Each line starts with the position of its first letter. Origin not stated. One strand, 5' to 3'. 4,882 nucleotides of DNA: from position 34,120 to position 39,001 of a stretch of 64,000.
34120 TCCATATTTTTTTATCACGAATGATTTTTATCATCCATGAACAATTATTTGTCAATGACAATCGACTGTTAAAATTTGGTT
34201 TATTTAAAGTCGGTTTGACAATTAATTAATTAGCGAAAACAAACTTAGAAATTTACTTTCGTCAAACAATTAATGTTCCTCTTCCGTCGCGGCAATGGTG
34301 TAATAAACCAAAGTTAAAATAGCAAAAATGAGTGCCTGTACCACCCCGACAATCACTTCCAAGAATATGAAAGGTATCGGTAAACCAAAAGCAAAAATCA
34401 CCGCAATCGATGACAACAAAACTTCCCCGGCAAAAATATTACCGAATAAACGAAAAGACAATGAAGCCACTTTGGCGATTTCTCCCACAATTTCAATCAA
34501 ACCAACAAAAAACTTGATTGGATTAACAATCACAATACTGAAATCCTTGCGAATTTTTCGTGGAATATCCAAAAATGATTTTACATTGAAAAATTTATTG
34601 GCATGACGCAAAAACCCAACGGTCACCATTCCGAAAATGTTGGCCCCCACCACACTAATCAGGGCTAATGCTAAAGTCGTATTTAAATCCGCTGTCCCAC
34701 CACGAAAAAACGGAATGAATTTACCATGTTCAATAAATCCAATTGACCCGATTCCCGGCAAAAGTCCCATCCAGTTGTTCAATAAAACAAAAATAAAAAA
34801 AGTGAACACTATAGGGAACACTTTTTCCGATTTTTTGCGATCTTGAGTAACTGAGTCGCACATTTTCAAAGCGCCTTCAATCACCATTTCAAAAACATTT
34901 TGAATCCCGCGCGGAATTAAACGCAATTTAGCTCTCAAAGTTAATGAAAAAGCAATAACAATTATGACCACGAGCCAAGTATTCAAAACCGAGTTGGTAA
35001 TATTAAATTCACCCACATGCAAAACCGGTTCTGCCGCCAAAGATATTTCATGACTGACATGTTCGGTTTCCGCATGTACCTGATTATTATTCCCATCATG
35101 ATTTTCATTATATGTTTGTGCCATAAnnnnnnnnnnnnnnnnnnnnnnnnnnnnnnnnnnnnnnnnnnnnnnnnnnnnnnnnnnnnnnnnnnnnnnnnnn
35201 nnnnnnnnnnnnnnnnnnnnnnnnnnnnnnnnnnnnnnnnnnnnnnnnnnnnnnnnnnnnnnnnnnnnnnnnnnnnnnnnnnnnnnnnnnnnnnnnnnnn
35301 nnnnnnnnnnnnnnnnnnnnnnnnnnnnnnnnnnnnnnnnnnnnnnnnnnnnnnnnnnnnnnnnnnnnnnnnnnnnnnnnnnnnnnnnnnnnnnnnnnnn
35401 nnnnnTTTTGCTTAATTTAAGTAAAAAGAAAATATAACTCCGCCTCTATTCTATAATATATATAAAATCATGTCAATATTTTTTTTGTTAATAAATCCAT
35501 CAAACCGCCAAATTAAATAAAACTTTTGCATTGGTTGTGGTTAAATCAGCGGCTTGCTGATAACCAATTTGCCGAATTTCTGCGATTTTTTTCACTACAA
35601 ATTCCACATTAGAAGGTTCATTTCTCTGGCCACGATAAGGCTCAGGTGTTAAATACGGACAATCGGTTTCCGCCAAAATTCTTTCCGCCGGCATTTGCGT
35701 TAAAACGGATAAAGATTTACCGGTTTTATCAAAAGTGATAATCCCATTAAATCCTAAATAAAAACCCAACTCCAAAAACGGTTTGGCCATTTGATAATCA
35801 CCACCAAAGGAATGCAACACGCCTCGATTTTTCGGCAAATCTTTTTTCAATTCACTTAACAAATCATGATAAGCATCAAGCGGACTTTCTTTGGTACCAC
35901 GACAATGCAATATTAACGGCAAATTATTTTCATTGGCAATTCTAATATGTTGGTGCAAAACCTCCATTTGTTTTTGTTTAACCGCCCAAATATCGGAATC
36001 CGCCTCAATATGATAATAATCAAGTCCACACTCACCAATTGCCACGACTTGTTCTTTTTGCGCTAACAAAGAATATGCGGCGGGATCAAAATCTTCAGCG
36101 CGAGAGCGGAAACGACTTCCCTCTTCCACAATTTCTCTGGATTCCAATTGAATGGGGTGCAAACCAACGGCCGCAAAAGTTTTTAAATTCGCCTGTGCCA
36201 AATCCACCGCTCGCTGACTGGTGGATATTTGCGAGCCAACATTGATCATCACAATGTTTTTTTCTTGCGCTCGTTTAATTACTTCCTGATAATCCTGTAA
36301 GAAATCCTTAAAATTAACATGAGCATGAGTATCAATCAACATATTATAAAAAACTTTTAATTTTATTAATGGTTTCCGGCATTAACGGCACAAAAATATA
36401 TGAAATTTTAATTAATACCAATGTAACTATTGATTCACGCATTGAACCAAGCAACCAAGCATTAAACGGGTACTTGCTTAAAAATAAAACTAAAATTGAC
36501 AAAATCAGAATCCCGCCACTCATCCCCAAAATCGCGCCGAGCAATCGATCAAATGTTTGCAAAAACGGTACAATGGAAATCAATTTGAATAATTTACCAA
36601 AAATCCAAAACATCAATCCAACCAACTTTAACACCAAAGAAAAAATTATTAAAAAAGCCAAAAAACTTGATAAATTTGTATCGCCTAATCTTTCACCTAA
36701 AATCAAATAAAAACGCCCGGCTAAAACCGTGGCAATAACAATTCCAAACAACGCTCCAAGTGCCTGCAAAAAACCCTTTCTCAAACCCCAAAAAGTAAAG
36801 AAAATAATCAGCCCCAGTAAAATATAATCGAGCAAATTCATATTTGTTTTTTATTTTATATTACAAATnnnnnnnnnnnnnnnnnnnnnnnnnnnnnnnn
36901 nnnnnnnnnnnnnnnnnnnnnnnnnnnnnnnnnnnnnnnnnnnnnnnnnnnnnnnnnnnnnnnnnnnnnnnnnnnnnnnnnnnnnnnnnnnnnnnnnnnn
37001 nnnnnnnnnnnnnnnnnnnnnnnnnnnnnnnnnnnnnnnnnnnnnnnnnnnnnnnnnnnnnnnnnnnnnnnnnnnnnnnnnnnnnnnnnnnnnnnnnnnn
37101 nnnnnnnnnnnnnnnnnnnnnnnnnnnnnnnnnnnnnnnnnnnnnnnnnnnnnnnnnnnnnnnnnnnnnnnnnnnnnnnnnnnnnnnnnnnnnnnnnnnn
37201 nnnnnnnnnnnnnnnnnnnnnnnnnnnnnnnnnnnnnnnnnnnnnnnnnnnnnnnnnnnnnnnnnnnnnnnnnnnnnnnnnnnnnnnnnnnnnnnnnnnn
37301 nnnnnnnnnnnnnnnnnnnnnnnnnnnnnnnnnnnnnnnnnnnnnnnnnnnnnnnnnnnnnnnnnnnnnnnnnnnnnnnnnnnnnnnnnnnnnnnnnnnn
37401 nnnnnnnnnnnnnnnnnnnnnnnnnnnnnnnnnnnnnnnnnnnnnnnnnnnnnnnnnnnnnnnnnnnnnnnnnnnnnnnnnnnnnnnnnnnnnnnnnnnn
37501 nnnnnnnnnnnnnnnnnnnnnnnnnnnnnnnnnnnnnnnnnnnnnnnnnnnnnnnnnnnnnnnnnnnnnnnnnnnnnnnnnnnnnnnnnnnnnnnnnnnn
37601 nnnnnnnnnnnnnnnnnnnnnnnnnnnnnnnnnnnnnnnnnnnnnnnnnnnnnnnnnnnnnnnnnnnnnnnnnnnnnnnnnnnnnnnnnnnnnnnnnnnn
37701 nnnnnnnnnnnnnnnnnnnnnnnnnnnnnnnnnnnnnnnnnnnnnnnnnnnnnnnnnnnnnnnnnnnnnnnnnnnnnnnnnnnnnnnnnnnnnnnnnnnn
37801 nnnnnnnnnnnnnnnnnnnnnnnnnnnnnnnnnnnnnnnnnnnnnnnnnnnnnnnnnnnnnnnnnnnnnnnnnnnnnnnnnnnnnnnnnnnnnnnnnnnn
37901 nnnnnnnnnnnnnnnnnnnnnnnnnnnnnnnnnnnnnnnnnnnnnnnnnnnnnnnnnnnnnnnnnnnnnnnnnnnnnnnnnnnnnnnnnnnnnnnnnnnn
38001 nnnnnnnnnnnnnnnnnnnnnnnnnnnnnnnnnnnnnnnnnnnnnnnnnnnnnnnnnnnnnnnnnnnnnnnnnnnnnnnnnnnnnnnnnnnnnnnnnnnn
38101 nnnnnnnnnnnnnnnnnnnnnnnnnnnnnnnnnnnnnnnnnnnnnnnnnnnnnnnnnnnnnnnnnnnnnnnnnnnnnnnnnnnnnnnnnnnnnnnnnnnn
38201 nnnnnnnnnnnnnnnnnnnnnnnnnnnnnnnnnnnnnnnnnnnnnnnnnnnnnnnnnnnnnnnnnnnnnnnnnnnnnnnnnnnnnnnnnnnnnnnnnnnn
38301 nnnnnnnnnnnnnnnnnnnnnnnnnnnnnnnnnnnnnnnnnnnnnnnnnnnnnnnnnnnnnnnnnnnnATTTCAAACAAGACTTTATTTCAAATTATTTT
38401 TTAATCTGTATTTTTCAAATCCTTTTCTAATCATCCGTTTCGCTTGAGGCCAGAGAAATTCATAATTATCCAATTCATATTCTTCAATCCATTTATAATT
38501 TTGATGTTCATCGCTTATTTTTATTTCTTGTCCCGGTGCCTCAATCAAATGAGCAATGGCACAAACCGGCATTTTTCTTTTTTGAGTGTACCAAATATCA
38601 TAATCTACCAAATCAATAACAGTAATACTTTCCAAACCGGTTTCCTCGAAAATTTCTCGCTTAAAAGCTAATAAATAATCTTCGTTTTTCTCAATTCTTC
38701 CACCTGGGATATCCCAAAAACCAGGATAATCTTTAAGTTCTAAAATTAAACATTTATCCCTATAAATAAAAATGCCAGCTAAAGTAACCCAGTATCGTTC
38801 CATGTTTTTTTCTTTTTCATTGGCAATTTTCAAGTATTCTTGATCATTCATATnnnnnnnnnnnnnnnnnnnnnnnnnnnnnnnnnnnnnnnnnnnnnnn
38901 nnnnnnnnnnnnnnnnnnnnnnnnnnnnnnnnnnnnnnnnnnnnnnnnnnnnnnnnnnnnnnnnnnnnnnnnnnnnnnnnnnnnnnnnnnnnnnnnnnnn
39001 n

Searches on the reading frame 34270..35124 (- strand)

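Call 31: search_protein_families(library=pfam, proteins=[window:34270-35124:-], max_evalue=0.00001)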
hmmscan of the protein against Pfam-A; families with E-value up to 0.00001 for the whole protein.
window:34270-35124:- (284 aa): 1 family
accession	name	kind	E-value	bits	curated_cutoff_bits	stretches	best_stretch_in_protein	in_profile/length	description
PF00119.25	ATP-synt_A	-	5.1e-43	147.9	33.9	1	47-275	2-216/217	ATP synthase A chain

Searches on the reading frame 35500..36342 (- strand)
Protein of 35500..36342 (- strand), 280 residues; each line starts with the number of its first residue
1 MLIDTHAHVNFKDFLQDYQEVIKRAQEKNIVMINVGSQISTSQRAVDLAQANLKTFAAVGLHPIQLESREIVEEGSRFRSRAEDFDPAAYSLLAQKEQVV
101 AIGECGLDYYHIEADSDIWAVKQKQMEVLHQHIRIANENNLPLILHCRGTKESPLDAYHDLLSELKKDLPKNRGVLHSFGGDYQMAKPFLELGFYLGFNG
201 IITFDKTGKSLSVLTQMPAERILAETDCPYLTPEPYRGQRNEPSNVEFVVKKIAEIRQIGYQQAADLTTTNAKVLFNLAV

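Call 31: search_protein_families(library=pfam, proteins=[window:35500-36342:-], max_evalue=0.00001)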
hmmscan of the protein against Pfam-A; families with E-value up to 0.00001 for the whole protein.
window:35500-36342:- (280 aa): 1 family
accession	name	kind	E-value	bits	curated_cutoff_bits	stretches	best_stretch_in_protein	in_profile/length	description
PF01026.27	TatD_DNase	-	2e-71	240.8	27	1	3-277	1-253/253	TatD related DNase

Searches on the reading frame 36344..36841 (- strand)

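Call 31: search_protein_families(library=pfam, proteins=[window:36344-36841:-], max_evalue=0.00001)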
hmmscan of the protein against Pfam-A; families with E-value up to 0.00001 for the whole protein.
window:36344-36841:- (165 aa): 1 family
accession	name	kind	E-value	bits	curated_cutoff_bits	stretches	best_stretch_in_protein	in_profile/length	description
PF02674.22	Colicin_V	-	1e-19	71.4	29.3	1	4-145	1-141/144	Colicin V production protein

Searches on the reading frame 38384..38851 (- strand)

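Call 31: search_protein_families(library=pfam, proteins=[window:38384-38851:-], max_evalue=0.00001)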
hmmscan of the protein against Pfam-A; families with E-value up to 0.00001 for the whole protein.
window:38384-38851:- (155 aa): 1 family
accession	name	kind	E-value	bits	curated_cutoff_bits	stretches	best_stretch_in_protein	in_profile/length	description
PF00293.34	NUDIX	-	7.6e-15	55.5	21.1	1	25-142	6-132/134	NUDIX domain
